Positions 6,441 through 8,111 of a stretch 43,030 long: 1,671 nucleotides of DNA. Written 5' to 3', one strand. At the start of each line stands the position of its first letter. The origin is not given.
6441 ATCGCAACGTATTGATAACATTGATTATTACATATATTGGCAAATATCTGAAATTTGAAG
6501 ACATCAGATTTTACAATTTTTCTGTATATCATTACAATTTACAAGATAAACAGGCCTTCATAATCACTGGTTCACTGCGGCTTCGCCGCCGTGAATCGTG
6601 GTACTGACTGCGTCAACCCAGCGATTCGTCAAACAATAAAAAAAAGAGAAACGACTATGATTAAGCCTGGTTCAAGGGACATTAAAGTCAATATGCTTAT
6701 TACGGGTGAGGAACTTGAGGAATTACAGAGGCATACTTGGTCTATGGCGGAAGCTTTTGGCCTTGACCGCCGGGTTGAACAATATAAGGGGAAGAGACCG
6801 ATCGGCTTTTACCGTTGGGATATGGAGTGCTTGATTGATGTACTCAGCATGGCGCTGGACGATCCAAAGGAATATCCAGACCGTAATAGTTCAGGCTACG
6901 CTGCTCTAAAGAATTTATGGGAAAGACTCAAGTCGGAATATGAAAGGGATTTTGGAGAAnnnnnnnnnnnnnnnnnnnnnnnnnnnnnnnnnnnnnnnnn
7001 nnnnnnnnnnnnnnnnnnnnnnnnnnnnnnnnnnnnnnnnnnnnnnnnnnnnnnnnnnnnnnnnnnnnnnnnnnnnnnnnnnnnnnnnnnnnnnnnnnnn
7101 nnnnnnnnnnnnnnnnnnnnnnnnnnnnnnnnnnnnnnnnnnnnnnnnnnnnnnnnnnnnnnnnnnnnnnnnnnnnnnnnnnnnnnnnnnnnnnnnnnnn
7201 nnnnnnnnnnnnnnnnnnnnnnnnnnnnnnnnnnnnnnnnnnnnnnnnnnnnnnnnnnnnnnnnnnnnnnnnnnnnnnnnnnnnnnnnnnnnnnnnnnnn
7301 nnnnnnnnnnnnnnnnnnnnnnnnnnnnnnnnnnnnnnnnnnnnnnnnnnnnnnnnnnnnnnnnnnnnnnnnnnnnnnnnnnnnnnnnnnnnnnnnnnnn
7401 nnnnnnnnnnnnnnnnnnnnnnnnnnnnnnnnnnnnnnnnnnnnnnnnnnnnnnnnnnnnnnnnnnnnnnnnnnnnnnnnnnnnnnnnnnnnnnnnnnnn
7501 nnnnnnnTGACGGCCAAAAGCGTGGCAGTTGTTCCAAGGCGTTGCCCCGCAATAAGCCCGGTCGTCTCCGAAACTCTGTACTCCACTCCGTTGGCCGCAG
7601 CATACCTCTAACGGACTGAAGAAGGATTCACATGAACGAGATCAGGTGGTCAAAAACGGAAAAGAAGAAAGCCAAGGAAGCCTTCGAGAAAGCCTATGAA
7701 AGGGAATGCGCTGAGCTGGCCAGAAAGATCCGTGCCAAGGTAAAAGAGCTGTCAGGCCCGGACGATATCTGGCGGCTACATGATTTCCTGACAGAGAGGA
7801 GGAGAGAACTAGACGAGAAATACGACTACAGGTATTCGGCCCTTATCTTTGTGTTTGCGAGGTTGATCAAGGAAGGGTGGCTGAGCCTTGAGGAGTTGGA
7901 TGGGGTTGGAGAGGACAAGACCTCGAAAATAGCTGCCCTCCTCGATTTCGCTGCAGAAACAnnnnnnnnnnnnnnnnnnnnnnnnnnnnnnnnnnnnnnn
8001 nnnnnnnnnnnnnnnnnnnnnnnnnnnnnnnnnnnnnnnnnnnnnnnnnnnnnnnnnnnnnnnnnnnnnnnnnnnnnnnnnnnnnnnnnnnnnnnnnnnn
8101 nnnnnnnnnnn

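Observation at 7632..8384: FRP-like (fluorescence recovery protein) domain fused to an extra C-terminal domain in a non-phototroph context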

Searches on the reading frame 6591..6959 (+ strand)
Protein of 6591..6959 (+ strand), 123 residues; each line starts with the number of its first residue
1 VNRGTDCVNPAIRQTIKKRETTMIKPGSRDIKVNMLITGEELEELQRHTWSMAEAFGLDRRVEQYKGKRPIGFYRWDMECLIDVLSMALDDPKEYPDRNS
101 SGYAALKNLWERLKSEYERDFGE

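Call 3: search_protein_families(library=pfam, proteins=[window:6591-6959:+], max_evalue=1)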
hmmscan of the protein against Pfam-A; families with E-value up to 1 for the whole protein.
window:6591-6959:+ (123 aa): 0 families

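Call 10: search_protein_families(library=padloc, proteins=[window:6591-6959:+], max_evalue=0.1)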
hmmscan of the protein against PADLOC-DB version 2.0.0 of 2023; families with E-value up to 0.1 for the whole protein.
window:6591-6959:+ (123 aa): 0 families

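Call 81: search_protein_families(library=ncbifam, proteins=[window:6657-6959:+], max_evalue=0.01)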
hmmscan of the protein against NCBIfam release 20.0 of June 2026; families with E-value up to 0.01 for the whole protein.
window:6657-6959:+ (101 aa): 0 families

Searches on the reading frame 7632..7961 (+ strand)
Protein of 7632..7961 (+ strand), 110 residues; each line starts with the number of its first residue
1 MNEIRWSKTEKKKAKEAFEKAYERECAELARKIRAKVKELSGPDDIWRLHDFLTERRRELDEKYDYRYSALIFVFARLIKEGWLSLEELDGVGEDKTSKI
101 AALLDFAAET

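Call 3: search_protein_families(library=pfam, proteins=[window:7632-7961:+], max_evalue=1)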
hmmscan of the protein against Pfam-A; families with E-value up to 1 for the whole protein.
window:7632-7961:+ (110 aa): 1 family
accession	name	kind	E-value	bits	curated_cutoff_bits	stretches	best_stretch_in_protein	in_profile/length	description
PF18032.6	FRP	-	5.8e-32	110.5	26.6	1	6-103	1-98/99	Photoprotection regulator fluorescence recovery protein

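Call 66: find_homologous_proteins(query=A6, max_evalue=0.001)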
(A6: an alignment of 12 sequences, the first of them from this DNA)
Query A6 (12 sequences) (109 aa, profile of the alignment): 4879 proteins with E <= 0.001 among 7421 candidates; the best 120 are listed.
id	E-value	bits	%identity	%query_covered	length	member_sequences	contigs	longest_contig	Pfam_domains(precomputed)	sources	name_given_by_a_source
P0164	2.2e-46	174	63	94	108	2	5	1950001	PF18032.7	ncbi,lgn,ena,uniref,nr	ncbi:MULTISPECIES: hypothetical protein [unclassified Fischerella]|uniref:hypothetical protein n=1 T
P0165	1.7e-45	172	60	94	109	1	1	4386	PF18032.7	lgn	-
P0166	1.9e-45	171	61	100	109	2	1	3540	PF18032.7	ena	-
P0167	3.6e-45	171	61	100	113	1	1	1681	PF18032.7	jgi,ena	-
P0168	4.6e-45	170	58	94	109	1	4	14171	PF18032.7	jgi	jgi:hypothetical protein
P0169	4.9e-45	170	60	94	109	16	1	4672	PF18032.7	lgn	-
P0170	5.0e-45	170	61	100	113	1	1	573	PF18032.7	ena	-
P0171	5.1e-45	170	59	100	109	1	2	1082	PF18032.7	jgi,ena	-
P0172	5.1e-45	170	59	100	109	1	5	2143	PF18032.7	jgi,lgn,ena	jgi:hypothetical protein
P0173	5.3e-45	170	59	94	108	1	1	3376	PF18032.7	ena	-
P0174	5.3e-45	170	59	100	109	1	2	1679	PF18032.7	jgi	jgi:hypothetical protein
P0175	5.3e-45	170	58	100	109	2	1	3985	PF18032.7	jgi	jgi:hypothetical protein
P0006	5.8e-45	170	60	100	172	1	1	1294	PF18032.7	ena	-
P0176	5.9e-45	170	61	100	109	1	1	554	PF18032.7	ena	-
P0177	6.8e-45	170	61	94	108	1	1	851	PF18032.7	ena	-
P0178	8.6e-45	169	57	94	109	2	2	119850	PF18032.7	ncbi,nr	ncbi:MAG: hypothetical protein HC769_26510 [Cyanobacteria bacterium CRU_2_1]|nr:hypothetical protein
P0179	1.0e-44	169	58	93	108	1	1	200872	PF18032.7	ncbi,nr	ncbi:MAG: hypothetical protein IGS39_07735 [Calothrix sp. C42_A2020_038]|nr:hypothetical protein [Ca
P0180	1.1e-44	169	60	100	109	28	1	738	PF18032.7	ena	-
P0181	1.1e-44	169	58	94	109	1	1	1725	PF18032.7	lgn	-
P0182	1.1e-44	169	59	100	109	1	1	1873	PF18032.7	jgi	jgi:hypothetical protein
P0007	1.1e-44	169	62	94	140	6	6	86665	PF18032.7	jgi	jgi:hypothetical protein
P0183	1.1e-44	169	58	100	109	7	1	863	PF18032.7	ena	-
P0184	1.2e-44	169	57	94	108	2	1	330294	PF18032.7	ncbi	-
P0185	1.2e-44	169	55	94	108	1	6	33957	PF18032.7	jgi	jgi:hypothetical protein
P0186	1.5e-44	169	61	100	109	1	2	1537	PF18032.7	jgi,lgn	-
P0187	1.9e-44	168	55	94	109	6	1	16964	PF18032.7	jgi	-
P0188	2.0e-44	168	59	97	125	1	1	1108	PF18032.7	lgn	-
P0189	2.0e-44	168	62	94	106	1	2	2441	PF18032.7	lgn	-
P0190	2.1e-44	168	63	100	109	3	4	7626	PF18032.7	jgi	jgi:hypothetical protein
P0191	2.2e-44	168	57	94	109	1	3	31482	PF18032.7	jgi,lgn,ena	jgi:hypothetical protein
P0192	2.5e-44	168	61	96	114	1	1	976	PF18032.7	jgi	jgi:hypothetical protein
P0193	2.6e-44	168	59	95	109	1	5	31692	PF18032.7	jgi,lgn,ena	jgi:hypothetical protein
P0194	2.6e-44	168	52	94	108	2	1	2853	PF18032.7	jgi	jgi:hypothetical protein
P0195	2.7e-44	168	60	95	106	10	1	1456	PF18032.7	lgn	-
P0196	2.7e-44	168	60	100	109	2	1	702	PF18032.7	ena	-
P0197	2.8e-44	168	58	94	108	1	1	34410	PF18032.7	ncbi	-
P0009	3.0e-44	168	59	94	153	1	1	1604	PF18032.7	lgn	-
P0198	3.1e-44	168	59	100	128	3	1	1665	PF18032.7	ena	-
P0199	3.3e-44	167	59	94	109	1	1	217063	PF18032.7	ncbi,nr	ncbi:MAG: hypothetical protein NHB32_18640 [Fischerella sp. CENA71]|nr:hypothetical protein [Fischer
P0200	3.5e-44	167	60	94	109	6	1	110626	PF18032.7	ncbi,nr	ncbi:MAG: hypothetical protein KME13_07820 [Myxacorys californica WJT36-NPBG1]|nr:hypothetical prote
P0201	3.6e-44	167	60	94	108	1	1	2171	PF18032.7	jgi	jgi:hypothetical protein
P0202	3.6e-44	167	57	94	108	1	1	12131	PF18032.7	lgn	-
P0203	3.6e-44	167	58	94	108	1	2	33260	PF18032.7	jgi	jgi:hypothetical protein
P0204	3.7e-44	167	56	95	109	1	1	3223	PF18032.7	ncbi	-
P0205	3.8e-44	167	61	100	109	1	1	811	PF18032.7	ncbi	-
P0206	4.1e-44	167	56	94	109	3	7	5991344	PF18032.7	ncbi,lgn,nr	ncbi:hypothetical protein BLD44_015600 [Mastigocladus laminosus UU774]|nr:hypothetical protein B4U84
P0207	4.2e-44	167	62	97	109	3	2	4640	PF18032.7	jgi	-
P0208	4.2e-44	167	56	94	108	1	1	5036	PF18032.7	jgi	jgi:hypothetical protein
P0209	4.5e-44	167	58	94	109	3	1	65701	PF18032.7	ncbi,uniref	ncbi:hypothetical protein ACE1AT_03720 [Pelatocladus sp. BLCC-F211]|uniref:hypothetical protein n=1 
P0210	4.6e-44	167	56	90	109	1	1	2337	PF18032.7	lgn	-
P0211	4.6e-44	167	54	94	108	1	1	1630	PF18032.7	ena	-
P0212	4.6e-44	167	62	98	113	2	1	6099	PF18032.7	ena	-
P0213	5.0e-44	167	56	94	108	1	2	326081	PF18032.7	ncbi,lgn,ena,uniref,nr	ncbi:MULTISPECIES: hypothetical protein [unclassified Nostoc]|uniref:hypothetical protein n=1 Tax=un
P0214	5.0e-44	167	61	90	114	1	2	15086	PF18032.7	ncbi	-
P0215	5.0e-44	167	58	94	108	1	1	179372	PF18032.7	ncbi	ncbi:MAG: hypothetical protein ACFE0I_03405 [Elainellaceae cyanobacterium]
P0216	5.1e-44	167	56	94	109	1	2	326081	PF18032.7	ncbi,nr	ncbi:hypothetical protein H6G76_34420 [Nostoc sp. FACHB-152]|nr:hypothetical protein [Nostoc sp. FAC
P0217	5.3e-44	167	55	94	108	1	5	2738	PF18032.7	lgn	-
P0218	6.2e-44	167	57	94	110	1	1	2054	PF18032.7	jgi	jgi:hypothetical protein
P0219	6.3e-44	167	56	94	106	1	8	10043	PF18032.7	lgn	-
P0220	6.8e-44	166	54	94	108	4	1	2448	PF18032.7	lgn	-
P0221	7.0e-44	166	58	100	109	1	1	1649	PF18032.7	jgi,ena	jgi:hypothetical protein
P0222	7.3e-44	166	58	100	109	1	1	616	PF18032.7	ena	-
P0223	7.3e-44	166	57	100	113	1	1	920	PF18032.7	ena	-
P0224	7.6e-44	166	57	94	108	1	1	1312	PF18032.7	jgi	jgi:hypothetical protein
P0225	7.6e-44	166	55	94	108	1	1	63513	PF18032.7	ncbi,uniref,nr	ncbi:hypothetical protein I8752_35550 [Nostocaceae cyanobacterium CENA369]|uniref:Fluorescence recov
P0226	7.7e-44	166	58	94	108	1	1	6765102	PF18032.7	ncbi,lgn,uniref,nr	ncbi:hypothetical protein [Nostoc sp. TCL26-01]|uniref:hypothetical protein n=1 Tax=Nostoc sp. TCL26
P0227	7.8e-44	166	57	94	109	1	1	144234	PF18032.7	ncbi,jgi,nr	ncbi:MAG: hypothetical protein C6Y22_05870 [Hapalosiphonaceae cyanobacterium JJU2]|jgi:hypothetical 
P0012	7.9e-44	166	56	90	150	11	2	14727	PF18032.7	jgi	jgi:hypothetical protein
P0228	8.3e-44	166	60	95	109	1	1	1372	PF18032.7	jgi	jgi:hypothetical protein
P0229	8.5e-44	166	61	94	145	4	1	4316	PF18032.7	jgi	jgi:hypothetical protein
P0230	8.5e-44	166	58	97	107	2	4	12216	PF18032.7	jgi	jgi:hypothetical protein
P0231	9.0e-44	166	59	94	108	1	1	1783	PF18032.7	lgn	-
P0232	9.7e-44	166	54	94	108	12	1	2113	PF18032.7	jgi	-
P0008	9.9e-44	166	54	100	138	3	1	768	PF18032.7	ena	-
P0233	1.0e-43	166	58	94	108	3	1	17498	PF18032.7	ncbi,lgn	-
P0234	1.1e-43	166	59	94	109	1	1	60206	PF18032.7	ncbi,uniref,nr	ncbi:hypothetical protein [Leptolyngbya sp. FACHB-261]|uniref:hypothetical protein n=1 Tax=Leptolyng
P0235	1.1e-43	166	56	95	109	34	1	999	PF18032.7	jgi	jgi:hypothetical protein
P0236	1.1e-43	166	60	100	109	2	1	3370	PF18032.7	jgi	jgi:hypothetical protein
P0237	1.1e-43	166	58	100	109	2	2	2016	PF18032.7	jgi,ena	-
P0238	1.1e-43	166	59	90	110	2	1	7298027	PF18032.7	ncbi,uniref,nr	ncbi:hypothetical protein [Kovacikia minuta]|uniref:hypothetical protein n=1 Tax=Kovacikia minuta Ta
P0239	1.1e-43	166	63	95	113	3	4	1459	PF18032.7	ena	-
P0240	1.2e-43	166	61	100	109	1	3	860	PF18032.7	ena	-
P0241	1.3e-43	166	56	94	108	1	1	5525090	PF18032.7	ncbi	-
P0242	1.3e-43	166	61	94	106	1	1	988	PF18032.7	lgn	-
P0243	1.3e-43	166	56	93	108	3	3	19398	PF18032.7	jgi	jgi:Photoprotection regulator fluorescence recovery protein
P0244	1.3e-43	165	59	94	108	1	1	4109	PF18032.7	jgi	jgi:Photoprotection regulator fluorescence recovery protein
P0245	1.4e-43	165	55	94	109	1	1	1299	PF18032.7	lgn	-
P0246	1.5e-43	165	54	94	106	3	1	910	PF18032.7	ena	-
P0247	1.5e-43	165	64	98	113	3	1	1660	PF18032.7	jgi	-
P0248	1.5e-43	165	51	94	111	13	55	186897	PF18032.7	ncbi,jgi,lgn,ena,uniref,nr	ncbi:hypothetical protein FLX35_06430 [Cylindrospermopsis raciborskii LB2897]|jgi:hypothetical prote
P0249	1.5e-43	165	55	94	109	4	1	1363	PF18032.7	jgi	jgi:hypothetical protein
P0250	1.7e-43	165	55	93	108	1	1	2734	PF18032.7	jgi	jgi:Photoprotection regulator fluorescence recovery protein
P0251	1.7e-43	165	61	97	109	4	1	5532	PF18032.7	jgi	jgi:hypothetical protein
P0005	1.7e-43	165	86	100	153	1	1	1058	PF18032.7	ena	-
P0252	1.7e-43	165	54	94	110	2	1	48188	PF18032.7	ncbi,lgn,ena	-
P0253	1.7e-43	165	57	94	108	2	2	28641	PF18032.7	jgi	jgi:hypothetical protein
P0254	1.7e-43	165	62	95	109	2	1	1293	PF18032.7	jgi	jgi:hypothetical protein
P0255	1.8e-43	165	57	94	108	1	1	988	PF18032.7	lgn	-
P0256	1.8e-43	165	60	98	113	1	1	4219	PF18032.7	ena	-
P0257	1.8e-43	165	53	94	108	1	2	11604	PF18032.7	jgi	jgi:hypothetical protein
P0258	1.9e-43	165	55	94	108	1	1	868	PF18032.7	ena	-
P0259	2.0e-43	165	63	98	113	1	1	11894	PF18032.7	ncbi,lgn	ncbi:MAG: hypothetical protein PVG01_00485 [Desulfobacterales bacterium]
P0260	2.0e-43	165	55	94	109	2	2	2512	PF18032.7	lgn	-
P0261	2.1e-43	165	55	94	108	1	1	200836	PF18032.7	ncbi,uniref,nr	ncbi:hypothetical protein IQ259_01260 [Fortiea sp. LEGE XX443]|uniref:hypothetical protein n=1 Tax=F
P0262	2.2e-43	165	62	94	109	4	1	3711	PF18032.7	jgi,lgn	jgi:hypothetical protein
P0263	2.2e-43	165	57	94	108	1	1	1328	PF18032.7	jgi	jgi:Photoprotection regulator fluorescence recovery protein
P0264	2.2e-43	165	59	100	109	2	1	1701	PF18032.7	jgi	jgi:hypothetical protein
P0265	2.4e-43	165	61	98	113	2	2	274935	PF18032.7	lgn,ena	-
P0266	2.5e-43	165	57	94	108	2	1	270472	PF18032.7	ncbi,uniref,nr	ncbi:hypothetical protein [Nostoc sp. PA-18-2419]|uniref:hypothetical protein n=1 Tax=Nostoc sp. PA-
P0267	2.5e-43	165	57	90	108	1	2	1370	PF18032.7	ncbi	-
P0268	2.5e-43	165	59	94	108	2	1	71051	PF18032.7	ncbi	ncbi:MAG: hypothetical protein ACFE0J_00505 [Elainellaceae cyanobacterium]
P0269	2.6e-43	165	57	94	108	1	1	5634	PF18032.7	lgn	-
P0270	2.7e-43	164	60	100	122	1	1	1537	PF18032.7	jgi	jgi:hypothetical protein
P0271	2.7e-43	164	55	94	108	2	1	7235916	PF18032.7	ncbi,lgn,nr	ncbi:hypothetical protein NIES4101_67860 [Calothrix sp. NIES-4101]|nr:hypothetical protein NIES4101_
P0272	3.0e-43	164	58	94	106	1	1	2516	PF18032.7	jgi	jgi:hypothetical protein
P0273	3.0e-43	164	57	94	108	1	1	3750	PF18032.7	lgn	-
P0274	3.2e-43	164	55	94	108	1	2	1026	PF18032.7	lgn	-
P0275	3.2e-43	164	55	94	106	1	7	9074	PF18032.7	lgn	-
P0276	3.3e-43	164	57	94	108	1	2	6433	PF18032.7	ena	-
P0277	3.3e-43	164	56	94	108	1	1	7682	PF18032.7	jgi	-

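Call 67: find_encoding_contigs(protein=P0259, flank=5000, max_places=3)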
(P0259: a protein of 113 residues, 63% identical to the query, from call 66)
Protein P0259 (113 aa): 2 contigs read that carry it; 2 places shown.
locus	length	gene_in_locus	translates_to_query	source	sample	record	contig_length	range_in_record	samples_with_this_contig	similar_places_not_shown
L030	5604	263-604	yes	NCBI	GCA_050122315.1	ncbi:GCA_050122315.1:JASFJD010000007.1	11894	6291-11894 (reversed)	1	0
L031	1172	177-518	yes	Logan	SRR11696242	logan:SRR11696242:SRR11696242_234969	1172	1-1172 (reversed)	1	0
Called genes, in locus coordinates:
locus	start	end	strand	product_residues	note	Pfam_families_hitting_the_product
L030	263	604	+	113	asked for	PF18032:FRP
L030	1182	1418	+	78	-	-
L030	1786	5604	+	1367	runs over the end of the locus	-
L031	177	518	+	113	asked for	PF18032:FRP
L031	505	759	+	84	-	-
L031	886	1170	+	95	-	?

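Call 68: find_encoding_contigs(protein=P0265, flank=5000, max_places=3)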
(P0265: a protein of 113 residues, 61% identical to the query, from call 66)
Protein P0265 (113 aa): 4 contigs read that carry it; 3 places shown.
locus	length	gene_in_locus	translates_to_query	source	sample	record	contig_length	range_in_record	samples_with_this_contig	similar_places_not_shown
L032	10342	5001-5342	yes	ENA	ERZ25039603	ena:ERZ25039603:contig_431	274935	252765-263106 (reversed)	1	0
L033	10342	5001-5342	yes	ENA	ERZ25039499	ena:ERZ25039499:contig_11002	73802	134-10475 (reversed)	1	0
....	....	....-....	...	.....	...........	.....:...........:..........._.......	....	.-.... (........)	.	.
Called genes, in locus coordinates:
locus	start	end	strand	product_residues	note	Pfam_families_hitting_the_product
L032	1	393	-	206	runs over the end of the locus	PF13495:Phage_int_SAM_4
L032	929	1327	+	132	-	PF04320:YggL_50S_bp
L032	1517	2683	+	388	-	PF00083:Sugar_tr, PF07690:MFS_1, PF12832:MFS_1_like (weak), PF07690:MFS_1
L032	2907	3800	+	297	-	-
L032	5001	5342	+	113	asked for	PF18032:FRP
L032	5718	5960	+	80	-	PF01402:RHH_1 (weak)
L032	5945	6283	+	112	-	PF02452:PemK_toxin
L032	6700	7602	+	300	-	PF13536:EmrE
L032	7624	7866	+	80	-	PF21742:DUF6868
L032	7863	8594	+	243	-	PF08713:DNA_alkylation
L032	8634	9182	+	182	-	PF03352:Adenine_glyco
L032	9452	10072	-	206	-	PF00152:tRNA-synt_2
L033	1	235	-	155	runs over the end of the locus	PF13495:Phage_int_SAM_4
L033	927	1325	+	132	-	PF04320:YggL_50S_bp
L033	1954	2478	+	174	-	PF07690:MFS_1 (weak)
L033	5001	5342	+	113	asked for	PF18032:FRP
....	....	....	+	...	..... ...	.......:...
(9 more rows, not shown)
